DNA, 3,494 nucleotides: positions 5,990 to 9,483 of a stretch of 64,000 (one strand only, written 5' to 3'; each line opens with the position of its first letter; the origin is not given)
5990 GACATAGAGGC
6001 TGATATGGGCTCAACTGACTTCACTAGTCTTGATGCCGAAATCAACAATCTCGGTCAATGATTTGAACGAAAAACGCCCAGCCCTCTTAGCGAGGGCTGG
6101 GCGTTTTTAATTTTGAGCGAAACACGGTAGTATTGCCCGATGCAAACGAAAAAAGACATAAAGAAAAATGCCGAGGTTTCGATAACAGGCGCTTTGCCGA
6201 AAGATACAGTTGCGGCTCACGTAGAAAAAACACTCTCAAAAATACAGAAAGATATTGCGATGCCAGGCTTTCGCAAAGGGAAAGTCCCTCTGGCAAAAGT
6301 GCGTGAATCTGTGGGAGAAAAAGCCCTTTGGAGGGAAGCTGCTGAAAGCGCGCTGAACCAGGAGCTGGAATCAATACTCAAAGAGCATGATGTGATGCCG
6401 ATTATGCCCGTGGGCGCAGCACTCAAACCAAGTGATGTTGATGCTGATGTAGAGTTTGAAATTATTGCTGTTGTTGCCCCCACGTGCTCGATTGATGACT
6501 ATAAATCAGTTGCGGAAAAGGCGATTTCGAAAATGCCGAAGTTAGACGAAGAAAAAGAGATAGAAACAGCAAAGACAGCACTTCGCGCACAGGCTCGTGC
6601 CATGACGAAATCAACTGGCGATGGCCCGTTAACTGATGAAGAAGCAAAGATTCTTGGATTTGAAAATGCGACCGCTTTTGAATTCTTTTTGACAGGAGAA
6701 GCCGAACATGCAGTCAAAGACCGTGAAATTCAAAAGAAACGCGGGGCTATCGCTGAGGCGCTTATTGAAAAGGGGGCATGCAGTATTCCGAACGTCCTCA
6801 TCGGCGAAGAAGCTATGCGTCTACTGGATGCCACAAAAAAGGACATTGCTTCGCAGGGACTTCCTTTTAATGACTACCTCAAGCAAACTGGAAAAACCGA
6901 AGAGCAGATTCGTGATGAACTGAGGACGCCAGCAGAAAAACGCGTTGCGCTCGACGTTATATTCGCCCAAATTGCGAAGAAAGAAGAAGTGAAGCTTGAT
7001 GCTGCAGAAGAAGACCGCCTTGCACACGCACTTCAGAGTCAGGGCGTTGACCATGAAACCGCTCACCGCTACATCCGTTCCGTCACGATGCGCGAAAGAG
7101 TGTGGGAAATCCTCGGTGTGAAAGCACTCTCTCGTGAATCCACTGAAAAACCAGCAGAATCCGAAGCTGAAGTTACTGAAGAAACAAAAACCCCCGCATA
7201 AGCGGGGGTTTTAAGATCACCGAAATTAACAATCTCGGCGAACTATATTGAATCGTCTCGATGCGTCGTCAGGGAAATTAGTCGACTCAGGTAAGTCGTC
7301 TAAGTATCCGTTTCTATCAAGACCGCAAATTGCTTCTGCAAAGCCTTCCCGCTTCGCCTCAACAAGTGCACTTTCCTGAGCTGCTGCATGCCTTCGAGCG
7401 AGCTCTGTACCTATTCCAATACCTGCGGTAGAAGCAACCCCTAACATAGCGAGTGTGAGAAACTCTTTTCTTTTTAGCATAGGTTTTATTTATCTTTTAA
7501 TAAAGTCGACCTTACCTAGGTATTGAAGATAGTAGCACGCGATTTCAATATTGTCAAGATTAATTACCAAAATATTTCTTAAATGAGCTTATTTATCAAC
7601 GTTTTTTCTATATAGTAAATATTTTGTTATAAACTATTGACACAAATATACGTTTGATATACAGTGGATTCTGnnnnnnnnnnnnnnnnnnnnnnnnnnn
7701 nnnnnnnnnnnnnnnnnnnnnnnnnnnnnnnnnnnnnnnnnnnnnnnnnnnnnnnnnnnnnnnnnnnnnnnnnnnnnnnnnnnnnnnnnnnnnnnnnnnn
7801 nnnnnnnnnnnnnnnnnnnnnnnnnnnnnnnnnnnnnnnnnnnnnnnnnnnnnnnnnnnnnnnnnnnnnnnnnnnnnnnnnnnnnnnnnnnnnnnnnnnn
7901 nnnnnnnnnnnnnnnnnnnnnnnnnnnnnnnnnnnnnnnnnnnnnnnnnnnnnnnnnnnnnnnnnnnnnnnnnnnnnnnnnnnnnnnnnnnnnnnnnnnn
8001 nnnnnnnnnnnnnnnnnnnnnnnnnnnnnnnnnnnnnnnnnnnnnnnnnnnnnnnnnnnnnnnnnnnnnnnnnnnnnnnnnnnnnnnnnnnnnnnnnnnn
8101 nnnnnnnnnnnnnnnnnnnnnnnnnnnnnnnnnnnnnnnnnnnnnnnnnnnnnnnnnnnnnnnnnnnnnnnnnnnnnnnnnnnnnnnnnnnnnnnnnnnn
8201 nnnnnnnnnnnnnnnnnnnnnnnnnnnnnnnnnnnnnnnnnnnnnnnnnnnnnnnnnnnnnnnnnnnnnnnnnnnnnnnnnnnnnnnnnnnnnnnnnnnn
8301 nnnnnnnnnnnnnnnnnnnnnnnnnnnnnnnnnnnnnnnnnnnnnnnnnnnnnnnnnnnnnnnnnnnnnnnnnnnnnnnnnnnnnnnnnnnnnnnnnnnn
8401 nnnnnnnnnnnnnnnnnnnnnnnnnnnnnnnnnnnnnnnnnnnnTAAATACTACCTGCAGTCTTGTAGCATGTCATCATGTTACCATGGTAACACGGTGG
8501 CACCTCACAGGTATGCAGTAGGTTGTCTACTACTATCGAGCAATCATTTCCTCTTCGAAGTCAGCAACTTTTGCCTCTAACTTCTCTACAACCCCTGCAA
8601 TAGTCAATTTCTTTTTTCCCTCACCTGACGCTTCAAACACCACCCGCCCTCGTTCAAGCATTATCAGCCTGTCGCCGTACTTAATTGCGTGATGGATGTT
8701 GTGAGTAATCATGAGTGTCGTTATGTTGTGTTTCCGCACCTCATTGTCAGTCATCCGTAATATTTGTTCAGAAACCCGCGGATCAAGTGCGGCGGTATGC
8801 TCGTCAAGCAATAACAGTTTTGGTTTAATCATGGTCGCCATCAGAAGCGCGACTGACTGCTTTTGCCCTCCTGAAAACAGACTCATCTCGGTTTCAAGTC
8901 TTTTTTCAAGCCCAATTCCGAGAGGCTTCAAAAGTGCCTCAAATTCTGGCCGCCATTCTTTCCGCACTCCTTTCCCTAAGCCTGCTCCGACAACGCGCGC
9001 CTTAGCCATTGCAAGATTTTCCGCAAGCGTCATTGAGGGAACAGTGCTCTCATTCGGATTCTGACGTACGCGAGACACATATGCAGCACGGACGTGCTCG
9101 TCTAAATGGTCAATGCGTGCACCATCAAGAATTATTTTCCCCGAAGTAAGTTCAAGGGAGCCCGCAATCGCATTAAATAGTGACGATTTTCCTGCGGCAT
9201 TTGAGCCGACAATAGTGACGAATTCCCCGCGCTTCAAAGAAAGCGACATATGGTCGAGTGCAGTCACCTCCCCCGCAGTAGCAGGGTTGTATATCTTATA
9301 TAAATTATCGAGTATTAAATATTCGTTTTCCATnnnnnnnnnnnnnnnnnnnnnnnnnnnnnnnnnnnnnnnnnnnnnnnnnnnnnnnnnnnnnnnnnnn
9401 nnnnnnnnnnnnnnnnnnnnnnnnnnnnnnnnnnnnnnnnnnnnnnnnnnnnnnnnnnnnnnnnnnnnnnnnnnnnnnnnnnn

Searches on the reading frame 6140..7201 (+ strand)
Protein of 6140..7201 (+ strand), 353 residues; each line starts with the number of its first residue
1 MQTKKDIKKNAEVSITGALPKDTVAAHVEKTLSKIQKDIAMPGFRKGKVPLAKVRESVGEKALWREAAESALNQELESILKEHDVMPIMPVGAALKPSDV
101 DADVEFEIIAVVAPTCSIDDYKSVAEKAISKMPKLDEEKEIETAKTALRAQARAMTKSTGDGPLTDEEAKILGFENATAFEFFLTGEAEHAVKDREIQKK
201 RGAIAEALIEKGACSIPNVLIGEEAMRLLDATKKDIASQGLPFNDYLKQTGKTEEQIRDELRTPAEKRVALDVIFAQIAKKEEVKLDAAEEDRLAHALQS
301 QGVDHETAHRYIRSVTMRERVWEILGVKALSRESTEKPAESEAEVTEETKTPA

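Call 8: search_protein_families(library=pfam, proteins=[window:6140-7201:+])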
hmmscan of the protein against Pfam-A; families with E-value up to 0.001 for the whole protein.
window:6140-7201:+ (353 aa): 2 families
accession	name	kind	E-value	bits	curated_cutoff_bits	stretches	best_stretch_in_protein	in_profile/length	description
PF05697.18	Trigger_N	-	3.6e-22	79.7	22.2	1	1-141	1-141/144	Bacterial trigger factor protein (TF)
PF05698.19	Trigger_C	-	1.5e-20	74.3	22.7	1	186-302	11-128/162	Bacterial trigger factor protein (TF) C-terminus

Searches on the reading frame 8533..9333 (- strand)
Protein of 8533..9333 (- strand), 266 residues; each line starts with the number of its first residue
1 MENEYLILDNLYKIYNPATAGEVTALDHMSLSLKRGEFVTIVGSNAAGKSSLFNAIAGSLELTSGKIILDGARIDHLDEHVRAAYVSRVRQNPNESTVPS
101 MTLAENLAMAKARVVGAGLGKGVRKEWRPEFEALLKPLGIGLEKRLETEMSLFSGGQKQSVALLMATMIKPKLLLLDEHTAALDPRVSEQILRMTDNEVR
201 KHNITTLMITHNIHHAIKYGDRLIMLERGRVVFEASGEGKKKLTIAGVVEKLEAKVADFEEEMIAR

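Call 8: search_protein_families(library=pfam, proteins=[window:8533-9333:-])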
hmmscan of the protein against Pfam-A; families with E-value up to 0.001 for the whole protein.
window:8533-9333:- (266 aa): 4 families
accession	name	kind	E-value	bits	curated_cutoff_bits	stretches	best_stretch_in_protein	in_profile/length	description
PF00005.33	ABC_tran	-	3.3e-27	96.2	25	1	26-181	1-137/137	ABC transporter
PF02463.25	SMC_N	-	4e-08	33.4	40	1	37-215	25-201/220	RecF/RecN/SMC N terminal domain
PF13304.12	AAA_21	-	3.5e-06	27.8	27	0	39-57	2-20/304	AAA domain, putative AbiEii toxin, Type IV TA system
PF09818.15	ABC_ATPase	-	6.8e-05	22.5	23.2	0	31-58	75-101/283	P-loop domain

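Call 50: search_protein_families(library=ncbifam, proteins=[window:8533-9333:-], max_evalue=0.00001)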
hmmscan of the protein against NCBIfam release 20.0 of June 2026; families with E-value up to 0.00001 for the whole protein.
window:8533-9333:- (266 aa): 184 families (the best 25 are shown)
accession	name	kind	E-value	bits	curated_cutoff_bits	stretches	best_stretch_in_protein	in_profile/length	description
TIGR04521.1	ECF_ATPase_2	equivalog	1.5e-35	122.6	330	1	8-236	3-228/279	energy-coupling factor transporter ATPase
TIGR04520.1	ECF_ATPase_1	equivalog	4.1e-34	118.2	315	1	10-236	5-219/269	energy-coupling factor transporter ATPase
TIGR02315.1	ABC_phnC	equivalog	1.5e-32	113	266.1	1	8-237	4-230/243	phosphonate ABC transporter ATP-binding protein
NF007027.0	PRK09493.1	equivalog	5.2e-32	111.1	379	1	21-234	12-217/240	glutamine ABC transporter ATP-binding protein GlnQ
TIGR03375.1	type_I_sec_LssB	subfamily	6.3e-32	110.7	693.1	1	23-234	480-682/696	type I secretion system permease/ATPase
TIGR03265.1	PhnT2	equivalog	7.5e-32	110.9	457.7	1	5-232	4-214/353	putative 2-aminoethylphosphonate ABC transporter ATP-binding protein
TIGR03410.1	urea_trans_UrtE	equivalog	8.9e-32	110.4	285.8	1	21-245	11-224/230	urea ABC transporter ATP-binding subunit UrtE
NF010158.0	PRK13637.1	equivalog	6.5e-31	107.5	390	1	8-235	5-227/287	energy-coupling factor transporter ATPase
NF008379.0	PRK11174.1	equivalog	4.3e-30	104.9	684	1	24-234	364-564/588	heme ABC transporter permease/ATP-binding protein CydD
NF006987.0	PRK09452.1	equivalog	8.8e-30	103.6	482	1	8-232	20-227/378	spermidine/putrescine ABC transporter ATP-binding protein PotA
NF010156.0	PRK13635.1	equivalog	1.5e-29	103.1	392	1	4-236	4-223/279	energy-coupling factor ABC transporter ATP-binding protein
TIGR02857.1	CydD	equivalog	2.5e-29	102.6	435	1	21-219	333-523/529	thiol reductant ABC exporter subunit CydD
NF010068.0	PRK13548.1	equivalog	4.6e-29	101.3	261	1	21-236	16-226/261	heme ABC transporter ATP-binding protein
NF040840.2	tungstate_WtpC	equivalog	4.9e-29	101.7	440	1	26-232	16-210/347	tungstate ABC transporter ATP-binding protein WtpC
TIGR00968.1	3a0106s01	subfamily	5.6e-29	101.3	342.75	1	20-233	10-211/237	sulfate ABC transporter ATP-binding protein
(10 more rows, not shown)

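Call 51: find_homologous_proteins(query=window:8533-9333:-, max_evalue=1e-40)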
Query window:8533-9333:- (266 aa): 7771 proteins with E <= 1e-40 among 8000 candidates; the best 120 are listed.
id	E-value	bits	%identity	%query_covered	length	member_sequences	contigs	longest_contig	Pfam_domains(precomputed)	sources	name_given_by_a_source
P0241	9.6e-166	567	100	100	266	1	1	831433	PF00005.34,PF02463.26,PF13304.13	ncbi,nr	ncbi:ATP-binding cassette domain-containing protein [Patescibacteria group bacterium]|nr:ATP-binding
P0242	1.3e-126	439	77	100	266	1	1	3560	PF00005.34,PF02463.26,PF13304.13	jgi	jgi:putative ABC transport system ATP-binding protein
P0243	1.5e-103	363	65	99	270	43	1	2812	PF00005.34,PF02463.26,PF13304.13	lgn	-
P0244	5.2e-103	362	64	99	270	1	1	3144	PF00005.34,PF02463.26,PF13304.13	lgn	-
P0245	8.5e-103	361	64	97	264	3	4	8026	PF00005.34,PF02463.26,PF13304.13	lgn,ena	-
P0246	8.6e-103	361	66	99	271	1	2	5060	PF00005.34,PF02463.26,PF13304.13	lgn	-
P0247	5.5e-102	358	63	99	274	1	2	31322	PF00005.34,PF02463.26,PF13304.13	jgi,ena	-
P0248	3.1e-101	356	63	96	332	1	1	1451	PF06163.17,PF00005.34,PF02463.26,PF13304.13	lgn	-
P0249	1.1e-100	354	62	99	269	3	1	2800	PF00005.34,PF02463.26,PF13304.13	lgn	-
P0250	3.4e-100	352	63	99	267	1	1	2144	PF00005.34,PF02463.26,PF13304.13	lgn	-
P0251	6.8e-100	351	62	100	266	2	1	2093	PF00005.34,PF02463.26,PF13304.13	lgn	-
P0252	7.2e-100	351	62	99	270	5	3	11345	PF00005.34,PF02463.26,PF13304.13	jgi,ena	-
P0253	2.3e-98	346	62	99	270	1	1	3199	PF09818.16,PF00005.34,PF02463.26,PF13304.13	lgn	-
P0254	2.5e-98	346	63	99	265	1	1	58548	PF00005.34,PF13476.13,PF02463.26,PF13304.13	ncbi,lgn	-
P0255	6.4e-98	345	63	99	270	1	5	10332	PF00005.34,PF02463.26,PF13304.13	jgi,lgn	jgi:putative ABC transport system ATP-binding protein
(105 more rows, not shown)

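Call 52: find_encoding_contigs(protein=P0242, flank=4000, max_places=2)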
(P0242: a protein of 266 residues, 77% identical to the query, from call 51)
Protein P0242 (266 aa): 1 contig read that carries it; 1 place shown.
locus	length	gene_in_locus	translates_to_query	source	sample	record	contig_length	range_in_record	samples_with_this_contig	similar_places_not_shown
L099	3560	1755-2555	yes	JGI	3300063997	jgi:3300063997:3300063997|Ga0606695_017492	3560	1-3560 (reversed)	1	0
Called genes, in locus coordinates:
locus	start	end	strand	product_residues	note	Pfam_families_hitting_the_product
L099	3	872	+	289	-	?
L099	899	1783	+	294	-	PF02653:BPD_transp_2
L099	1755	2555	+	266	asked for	PF00005:ABC_tran, PF02463:SMC_N (faint), PF13304:AAA_21 (faint)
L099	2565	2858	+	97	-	-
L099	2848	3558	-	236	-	?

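Call 53: find_encoding_contigs(protein=P0245, flank=6000, max_places=4)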
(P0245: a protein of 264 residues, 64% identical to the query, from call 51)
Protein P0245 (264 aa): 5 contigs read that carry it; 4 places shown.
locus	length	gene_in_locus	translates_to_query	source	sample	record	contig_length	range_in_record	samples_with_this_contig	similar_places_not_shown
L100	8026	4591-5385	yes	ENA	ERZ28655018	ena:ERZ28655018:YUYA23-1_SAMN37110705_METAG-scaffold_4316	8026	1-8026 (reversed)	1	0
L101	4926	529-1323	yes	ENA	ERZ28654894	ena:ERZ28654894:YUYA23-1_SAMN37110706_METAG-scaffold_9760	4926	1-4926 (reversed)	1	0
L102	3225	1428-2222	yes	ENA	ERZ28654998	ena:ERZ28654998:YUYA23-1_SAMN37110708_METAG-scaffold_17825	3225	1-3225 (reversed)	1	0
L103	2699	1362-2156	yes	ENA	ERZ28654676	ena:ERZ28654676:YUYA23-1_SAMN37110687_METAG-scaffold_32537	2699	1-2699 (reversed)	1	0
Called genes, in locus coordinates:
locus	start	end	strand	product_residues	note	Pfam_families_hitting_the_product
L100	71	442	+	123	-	PF09966:DUF2200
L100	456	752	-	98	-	-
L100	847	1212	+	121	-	-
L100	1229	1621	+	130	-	PF07237:DUF1428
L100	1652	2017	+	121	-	-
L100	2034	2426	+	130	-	PF07237:DUF1428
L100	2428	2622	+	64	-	-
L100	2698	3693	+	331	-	PF04392:ABC_sub_bind, PF13458:Peripla_BP_6 (weak)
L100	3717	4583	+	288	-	PF02653:BPD_transp_2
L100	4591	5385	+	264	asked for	PF00005:ABC_tran, PF02463:SMC_N, PF13304:AAA_21 (faint)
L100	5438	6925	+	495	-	PF03193:RsgA_GTPase (faint), PF13555:AAA_29 (faint), PF20720:nSTAND3 (faint), PF00004:AAA (faint), PF00005:ABC_tran, PF02463:SMC_N (faint), PF05729:NACHT (faint), PF00005:ABC_tran, +4 more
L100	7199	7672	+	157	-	PF06983:3-dmu-9_3-mt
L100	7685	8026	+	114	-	?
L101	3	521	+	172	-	?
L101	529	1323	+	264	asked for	PF00005:ABC_tran, PF02463:SMC_N, PF13304:AAA_21 (faint)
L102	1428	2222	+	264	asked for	PF00005:ABC_tran, PF02463:SMC_N, PF13304:AAA_21 (faint)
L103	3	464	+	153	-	?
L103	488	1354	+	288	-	PF02653:BPD_transp_2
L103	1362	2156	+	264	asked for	PF00005:ABC_tran, PF02463:SMC_N, PF13304:AAA_21 (faint)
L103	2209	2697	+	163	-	?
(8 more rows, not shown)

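Call 59: search_protein_families(library=pfam, proteins=[L099:2565-2858:+], max_evalue=0.001)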
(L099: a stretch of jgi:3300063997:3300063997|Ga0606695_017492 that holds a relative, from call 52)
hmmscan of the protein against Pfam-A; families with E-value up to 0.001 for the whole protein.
L099:2565-2858:+ (97 aa): 0 families
